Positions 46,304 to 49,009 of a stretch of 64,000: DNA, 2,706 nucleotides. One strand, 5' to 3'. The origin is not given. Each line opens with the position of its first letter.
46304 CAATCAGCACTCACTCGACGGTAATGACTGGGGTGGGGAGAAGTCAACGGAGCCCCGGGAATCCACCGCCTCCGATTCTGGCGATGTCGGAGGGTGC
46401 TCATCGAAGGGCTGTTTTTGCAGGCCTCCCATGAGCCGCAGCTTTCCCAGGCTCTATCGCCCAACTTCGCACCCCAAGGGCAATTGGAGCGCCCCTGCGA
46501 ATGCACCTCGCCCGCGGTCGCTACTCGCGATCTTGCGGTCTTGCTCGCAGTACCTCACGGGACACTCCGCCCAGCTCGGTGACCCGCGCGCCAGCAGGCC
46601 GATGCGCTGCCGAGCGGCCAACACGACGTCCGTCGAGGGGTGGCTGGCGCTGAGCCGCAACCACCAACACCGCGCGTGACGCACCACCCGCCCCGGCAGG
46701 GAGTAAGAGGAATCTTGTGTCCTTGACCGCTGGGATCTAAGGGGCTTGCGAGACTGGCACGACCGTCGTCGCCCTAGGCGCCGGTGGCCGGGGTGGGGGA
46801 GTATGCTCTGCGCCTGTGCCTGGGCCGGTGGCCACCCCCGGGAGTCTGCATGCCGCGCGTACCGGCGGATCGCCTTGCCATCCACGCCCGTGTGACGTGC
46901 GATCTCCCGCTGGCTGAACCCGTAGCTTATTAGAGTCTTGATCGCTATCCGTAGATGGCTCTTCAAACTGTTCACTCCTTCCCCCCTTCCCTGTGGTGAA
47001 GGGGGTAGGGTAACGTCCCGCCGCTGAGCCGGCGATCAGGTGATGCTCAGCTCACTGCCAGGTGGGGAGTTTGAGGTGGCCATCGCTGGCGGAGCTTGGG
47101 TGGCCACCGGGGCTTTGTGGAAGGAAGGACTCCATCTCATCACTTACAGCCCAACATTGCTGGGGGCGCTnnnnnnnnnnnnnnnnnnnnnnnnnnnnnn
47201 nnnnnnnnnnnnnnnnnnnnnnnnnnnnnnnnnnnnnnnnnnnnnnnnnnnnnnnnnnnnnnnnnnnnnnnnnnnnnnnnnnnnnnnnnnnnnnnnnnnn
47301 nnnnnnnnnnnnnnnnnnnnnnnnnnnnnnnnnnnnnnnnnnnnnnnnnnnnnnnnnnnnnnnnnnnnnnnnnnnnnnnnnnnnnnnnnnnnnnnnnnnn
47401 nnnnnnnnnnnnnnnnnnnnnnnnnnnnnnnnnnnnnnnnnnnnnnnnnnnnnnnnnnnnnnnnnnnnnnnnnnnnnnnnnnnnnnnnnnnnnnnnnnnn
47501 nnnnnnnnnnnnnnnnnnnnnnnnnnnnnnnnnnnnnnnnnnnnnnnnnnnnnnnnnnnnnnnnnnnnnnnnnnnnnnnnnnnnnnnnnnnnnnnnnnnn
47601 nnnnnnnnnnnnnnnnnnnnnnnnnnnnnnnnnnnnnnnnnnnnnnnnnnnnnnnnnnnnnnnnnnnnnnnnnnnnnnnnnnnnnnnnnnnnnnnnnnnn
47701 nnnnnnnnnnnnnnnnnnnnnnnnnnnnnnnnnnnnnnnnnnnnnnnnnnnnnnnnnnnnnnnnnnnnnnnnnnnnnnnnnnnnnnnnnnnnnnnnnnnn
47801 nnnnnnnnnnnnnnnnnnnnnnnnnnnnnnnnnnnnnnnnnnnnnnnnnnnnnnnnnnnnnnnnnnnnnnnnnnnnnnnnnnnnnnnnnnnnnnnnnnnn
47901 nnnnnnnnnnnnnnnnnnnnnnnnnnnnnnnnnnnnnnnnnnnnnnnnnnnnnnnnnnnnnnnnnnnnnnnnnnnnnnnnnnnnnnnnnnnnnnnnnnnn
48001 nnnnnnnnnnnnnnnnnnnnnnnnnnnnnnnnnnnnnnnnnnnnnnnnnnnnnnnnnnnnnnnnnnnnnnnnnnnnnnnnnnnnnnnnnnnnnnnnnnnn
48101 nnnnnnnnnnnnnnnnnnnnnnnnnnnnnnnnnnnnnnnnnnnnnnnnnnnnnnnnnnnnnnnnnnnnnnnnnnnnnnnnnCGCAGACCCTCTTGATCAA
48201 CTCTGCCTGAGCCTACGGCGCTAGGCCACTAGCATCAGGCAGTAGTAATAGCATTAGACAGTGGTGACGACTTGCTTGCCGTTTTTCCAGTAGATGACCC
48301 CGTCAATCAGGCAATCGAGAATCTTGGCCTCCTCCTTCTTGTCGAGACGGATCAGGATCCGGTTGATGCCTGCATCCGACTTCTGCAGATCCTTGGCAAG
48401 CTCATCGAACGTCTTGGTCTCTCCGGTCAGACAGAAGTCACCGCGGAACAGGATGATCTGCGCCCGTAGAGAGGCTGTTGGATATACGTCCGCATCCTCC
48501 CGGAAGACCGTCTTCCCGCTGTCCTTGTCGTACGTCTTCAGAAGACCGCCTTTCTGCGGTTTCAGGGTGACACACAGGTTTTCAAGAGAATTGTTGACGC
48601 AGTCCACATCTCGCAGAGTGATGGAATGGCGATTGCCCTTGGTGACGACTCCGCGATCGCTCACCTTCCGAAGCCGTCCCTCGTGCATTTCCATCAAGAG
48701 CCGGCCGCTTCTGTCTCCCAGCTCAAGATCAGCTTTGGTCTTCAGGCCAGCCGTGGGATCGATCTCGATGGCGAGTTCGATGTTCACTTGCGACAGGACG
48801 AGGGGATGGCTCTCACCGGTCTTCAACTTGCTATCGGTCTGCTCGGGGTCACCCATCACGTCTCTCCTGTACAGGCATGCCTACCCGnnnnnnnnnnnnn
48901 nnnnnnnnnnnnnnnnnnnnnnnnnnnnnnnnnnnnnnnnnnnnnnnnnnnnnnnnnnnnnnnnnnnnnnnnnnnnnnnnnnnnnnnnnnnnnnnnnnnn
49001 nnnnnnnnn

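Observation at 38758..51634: Recurring uncharacterised ~200-aa domain found at the C-termini of both PAAR proteins and as two standalone ORFs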

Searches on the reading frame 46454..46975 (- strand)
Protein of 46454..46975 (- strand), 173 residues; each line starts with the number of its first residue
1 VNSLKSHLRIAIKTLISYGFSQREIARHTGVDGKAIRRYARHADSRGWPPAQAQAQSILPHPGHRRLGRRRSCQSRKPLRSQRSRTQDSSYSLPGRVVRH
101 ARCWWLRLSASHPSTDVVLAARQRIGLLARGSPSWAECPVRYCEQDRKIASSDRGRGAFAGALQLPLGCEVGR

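Call 76: search_protein_families(library=pfam, proteins=[window:46454-46975:-], max_evalue=0.1)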
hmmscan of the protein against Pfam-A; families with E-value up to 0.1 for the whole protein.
window:46454-46975:- (173 aa): 3 families
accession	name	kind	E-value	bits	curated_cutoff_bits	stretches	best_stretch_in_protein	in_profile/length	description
PF15978.11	TnsD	-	0.00067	19.2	32.4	1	8-124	187-296/355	Tn7-like transposition protein D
PF13936.12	HTH_38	-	0.017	15.3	27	1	4-32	5-33/44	Helix-turn-helix domain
PF08281.18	Sigma70_r4_2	-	0.061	13.4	25.7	0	18-43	25-50/54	Sigma-70, region 4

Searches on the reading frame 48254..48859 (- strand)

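Call 4: search_protein_families(library=pfam, proteins=[window:48254-48859:-], max_evalue=0.1)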
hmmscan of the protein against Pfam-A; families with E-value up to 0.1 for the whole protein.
window:48254-48859:- (201 aa): 1 family
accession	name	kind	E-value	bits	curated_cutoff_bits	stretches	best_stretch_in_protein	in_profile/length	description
PF01743.26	PolyA_pol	-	0.057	14.2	23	1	82-184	17-114/126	Poly A polymerase head domain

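Call 10: search_protein_families(library=ncbifam, proteins=[window:48254-48859:-], max_evalue=0.01)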
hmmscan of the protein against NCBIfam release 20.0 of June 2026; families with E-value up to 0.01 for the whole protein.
window:48254-48859:- (201 aa): 0 families
